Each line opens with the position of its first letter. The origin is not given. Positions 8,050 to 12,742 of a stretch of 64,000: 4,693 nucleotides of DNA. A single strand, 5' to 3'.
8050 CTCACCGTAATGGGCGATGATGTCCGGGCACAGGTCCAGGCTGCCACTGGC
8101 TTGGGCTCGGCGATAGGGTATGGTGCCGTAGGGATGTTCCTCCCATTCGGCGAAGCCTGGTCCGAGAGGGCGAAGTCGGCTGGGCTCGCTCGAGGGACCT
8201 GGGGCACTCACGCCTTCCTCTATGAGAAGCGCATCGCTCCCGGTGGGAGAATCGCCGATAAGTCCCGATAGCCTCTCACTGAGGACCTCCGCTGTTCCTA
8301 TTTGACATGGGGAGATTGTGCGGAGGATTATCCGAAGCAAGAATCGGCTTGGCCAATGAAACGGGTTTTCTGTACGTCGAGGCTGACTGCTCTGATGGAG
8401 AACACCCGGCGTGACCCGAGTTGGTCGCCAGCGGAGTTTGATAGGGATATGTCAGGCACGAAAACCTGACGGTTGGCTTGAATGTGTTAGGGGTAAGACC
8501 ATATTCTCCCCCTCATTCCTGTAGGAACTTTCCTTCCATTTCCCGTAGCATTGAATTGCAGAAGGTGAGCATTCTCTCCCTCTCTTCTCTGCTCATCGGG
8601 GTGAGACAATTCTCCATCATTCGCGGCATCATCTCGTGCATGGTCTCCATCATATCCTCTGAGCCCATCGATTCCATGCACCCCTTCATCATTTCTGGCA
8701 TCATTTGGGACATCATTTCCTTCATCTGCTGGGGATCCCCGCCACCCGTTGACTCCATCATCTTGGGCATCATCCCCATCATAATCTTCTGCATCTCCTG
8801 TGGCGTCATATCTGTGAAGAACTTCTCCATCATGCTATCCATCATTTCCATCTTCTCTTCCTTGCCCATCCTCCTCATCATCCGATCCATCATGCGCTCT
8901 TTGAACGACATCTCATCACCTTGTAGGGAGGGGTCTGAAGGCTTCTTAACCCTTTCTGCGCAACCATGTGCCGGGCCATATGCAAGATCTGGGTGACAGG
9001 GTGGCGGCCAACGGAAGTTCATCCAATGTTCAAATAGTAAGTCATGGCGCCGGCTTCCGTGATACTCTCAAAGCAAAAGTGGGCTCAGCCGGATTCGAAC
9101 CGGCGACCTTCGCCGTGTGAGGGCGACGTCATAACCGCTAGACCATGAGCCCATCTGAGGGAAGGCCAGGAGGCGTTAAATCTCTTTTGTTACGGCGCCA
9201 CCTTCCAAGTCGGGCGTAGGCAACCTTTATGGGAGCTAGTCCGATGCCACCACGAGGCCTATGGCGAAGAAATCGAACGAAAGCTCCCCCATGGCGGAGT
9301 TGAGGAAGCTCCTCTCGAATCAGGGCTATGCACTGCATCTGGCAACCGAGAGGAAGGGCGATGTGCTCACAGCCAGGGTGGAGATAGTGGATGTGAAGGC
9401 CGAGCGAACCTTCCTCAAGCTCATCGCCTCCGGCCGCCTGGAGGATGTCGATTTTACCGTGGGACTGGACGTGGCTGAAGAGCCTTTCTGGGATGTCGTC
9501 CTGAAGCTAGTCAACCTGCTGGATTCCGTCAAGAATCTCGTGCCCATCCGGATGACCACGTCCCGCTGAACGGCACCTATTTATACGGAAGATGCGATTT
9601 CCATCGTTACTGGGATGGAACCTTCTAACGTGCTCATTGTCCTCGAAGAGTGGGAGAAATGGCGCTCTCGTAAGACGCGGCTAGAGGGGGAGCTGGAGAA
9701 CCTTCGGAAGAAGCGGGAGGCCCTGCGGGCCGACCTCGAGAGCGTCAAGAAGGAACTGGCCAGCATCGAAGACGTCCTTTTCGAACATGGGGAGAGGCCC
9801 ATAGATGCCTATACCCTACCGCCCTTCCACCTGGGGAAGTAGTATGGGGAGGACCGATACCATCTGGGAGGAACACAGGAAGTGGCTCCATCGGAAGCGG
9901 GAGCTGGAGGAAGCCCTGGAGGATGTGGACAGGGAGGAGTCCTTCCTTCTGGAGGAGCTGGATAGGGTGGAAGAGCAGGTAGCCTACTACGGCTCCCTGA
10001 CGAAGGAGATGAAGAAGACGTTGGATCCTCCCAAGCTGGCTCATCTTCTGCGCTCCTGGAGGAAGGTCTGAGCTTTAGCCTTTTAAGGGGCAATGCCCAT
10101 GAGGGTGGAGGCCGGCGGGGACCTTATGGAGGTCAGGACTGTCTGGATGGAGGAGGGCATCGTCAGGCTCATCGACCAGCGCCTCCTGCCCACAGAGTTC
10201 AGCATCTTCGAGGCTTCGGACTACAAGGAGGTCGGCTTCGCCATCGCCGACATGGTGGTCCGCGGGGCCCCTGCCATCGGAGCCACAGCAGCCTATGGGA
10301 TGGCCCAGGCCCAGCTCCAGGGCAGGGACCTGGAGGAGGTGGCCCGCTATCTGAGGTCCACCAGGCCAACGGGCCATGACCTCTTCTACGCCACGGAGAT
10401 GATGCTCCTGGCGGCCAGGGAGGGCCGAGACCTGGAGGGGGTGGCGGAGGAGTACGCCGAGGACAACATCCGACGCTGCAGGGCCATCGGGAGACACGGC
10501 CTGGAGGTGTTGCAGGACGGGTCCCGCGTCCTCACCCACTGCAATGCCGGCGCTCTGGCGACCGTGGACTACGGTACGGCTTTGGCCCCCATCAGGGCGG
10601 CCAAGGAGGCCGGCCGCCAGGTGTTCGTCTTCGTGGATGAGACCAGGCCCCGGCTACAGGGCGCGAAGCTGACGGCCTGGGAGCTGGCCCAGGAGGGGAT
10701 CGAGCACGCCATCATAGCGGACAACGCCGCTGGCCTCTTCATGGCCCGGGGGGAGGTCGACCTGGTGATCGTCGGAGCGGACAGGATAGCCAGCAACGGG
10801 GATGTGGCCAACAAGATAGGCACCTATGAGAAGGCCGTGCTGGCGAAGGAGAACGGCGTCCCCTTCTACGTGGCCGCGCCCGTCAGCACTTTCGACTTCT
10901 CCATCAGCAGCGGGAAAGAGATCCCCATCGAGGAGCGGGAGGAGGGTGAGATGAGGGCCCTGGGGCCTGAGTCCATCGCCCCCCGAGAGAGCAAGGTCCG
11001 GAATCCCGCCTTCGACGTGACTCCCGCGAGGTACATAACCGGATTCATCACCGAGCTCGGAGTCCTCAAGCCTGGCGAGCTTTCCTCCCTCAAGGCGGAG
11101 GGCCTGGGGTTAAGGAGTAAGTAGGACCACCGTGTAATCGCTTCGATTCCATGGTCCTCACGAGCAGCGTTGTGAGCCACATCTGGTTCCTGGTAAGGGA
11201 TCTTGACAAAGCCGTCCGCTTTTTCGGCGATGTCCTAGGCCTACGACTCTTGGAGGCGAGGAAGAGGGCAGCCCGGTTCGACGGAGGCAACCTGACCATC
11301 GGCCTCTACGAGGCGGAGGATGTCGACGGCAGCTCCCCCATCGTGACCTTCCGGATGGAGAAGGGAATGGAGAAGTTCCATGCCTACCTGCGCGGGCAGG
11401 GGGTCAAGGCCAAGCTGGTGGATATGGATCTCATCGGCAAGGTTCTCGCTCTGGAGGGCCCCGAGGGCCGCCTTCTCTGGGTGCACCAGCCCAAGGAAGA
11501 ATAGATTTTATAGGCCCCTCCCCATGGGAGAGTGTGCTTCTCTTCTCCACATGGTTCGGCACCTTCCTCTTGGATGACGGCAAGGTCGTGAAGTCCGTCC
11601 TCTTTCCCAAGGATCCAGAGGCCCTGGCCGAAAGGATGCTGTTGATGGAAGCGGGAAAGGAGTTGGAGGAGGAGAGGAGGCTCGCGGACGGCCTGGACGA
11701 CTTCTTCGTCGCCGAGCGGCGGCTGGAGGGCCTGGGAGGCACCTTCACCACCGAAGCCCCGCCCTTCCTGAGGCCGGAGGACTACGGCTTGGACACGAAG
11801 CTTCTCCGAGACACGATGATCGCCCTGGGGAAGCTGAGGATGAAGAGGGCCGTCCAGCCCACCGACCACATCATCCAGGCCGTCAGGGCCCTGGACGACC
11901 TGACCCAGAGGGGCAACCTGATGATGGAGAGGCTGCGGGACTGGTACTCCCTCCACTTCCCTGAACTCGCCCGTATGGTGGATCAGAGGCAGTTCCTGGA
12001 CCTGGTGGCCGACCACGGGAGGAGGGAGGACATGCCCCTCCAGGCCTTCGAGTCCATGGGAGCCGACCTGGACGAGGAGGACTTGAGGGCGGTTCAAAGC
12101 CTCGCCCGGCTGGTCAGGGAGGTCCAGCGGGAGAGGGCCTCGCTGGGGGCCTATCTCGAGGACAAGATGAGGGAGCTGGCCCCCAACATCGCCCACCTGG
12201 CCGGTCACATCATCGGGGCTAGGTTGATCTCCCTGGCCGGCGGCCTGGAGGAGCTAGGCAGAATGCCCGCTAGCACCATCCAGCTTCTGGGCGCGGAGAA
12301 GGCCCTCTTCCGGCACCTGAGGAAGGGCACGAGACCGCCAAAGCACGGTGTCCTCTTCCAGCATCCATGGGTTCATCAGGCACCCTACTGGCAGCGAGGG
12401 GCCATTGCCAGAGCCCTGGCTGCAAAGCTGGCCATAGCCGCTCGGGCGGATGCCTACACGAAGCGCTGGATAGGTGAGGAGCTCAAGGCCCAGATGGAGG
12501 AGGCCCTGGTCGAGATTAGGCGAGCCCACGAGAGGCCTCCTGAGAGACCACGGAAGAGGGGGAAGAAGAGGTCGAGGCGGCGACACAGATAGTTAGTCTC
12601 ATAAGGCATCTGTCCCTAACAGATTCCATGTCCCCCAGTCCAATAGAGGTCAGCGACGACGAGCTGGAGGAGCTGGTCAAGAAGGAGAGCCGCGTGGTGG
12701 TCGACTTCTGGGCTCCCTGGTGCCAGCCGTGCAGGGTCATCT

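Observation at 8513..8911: Extremely methionine-rich (~30% Met) small protein with amphipathic MMxxMM periodicity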

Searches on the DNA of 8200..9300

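Call 75: search_rna_families(source=window, start=8200, end=9300, threshold=evalue, max_evalue=1)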
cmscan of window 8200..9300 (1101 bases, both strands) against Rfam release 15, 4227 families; matches with E-value up to 1: 3.
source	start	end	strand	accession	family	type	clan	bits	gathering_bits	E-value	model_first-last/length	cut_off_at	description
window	9080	9152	-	RF00005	tRNA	Gene; tRNA;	CL00001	69.7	29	6.7e-15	1-71/71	no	tRNA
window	9079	9152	+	RF04354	Plastid-ycf2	Cis-reg;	-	37.6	65.7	5e-06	1-75/75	no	Plastid-ycf2 5UTR RNA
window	8599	8696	-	RF01424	snoR118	Gene; snRNA; snoRNA; CD-box;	CL00071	22.3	44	0.11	1-92/92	no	small nucleolar RNA snoR118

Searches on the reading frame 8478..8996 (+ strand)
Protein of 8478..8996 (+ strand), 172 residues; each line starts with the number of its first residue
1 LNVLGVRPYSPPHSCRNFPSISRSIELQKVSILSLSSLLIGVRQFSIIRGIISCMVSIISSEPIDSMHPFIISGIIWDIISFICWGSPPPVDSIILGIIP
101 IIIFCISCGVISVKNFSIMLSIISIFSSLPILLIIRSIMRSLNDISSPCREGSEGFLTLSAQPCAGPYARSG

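Call 5: search_protein_families(library=pfam, proteins=[window:8478-8996:+], max_evalue=10)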
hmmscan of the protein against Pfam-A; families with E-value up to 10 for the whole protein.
window:8478-8996:+ (172 aa): 0 families

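Call 6: search_protein_families(library=ncbifam, proteins=[window:8478-8996:+], max_evalue=10)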
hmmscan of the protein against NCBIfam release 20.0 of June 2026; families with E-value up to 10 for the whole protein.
window:8478-8996:+ (172 aa): 0 families

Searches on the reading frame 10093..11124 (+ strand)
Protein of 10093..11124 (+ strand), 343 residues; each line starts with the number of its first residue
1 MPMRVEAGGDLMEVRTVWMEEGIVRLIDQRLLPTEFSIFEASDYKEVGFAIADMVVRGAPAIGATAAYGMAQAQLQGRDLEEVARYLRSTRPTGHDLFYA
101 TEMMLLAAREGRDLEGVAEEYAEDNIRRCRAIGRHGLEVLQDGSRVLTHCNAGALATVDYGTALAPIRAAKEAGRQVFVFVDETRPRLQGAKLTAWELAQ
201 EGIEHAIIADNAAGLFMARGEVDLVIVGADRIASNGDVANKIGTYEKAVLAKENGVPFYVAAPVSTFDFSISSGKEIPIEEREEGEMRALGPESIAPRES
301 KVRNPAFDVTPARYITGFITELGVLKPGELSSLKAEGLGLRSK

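Call 74: find_encoding_contigs(protein=window:10093-11124:+, flank=1000, max_places=4)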
Protein window:10093-11124:+ (343 aa): no gene with exactly this product is on record in the collection.

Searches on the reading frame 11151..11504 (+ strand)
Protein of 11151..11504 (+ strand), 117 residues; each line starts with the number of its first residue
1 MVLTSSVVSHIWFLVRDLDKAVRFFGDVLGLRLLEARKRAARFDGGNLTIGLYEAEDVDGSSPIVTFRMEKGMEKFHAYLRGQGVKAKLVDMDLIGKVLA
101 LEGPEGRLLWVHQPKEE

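Call 82: search_protein_families(library=pfam, proteins=[window:11151-11504:+], max_evalue=0.00001)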
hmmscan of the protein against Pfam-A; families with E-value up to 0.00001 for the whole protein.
window:11151-11504:+ (117 aa): 1 family
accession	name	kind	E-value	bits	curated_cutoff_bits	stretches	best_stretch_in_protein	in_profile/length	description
PF00903.31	Glyoxalase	-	9.7e-07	29.6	20.6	1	9-65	3-66/121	Glyoxalase/Bleomycin resistance protein/Dioxygenase superfamily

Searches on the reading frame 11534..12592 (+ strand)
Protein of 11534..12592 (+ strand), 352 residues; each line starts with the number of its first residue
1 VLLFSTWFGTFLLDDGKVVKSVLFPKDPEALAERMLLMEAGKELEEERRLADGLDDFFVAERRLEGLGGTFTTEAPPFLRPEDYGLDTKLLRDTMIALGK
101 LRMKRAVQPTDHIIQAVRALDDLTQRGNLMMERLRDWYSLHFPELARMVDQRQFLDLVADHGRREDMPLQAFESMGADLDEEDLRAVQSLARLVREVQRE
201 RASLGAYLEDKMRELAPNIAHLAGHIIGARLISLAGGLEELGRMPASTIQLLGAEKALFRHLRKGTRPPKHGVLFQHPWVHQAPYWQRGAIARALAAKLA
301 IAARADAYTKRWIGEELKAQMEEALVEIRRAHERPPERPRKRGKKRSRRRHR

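Call 82: search_protein_families(library=pfam, proteins=[window:11534-12592:+], max_evalue=0.00001)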
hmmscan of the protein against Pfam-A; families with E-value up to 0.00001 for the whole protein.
window:11534-12592:+ (352 aa): 1 family
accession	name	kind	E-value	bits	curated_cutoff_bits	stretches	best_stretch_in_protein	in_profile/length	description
PF01798.23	Nop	-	1.9e-60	204.6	25.4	1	120-325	2-226/228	snoRNA binding domain, fibrillarin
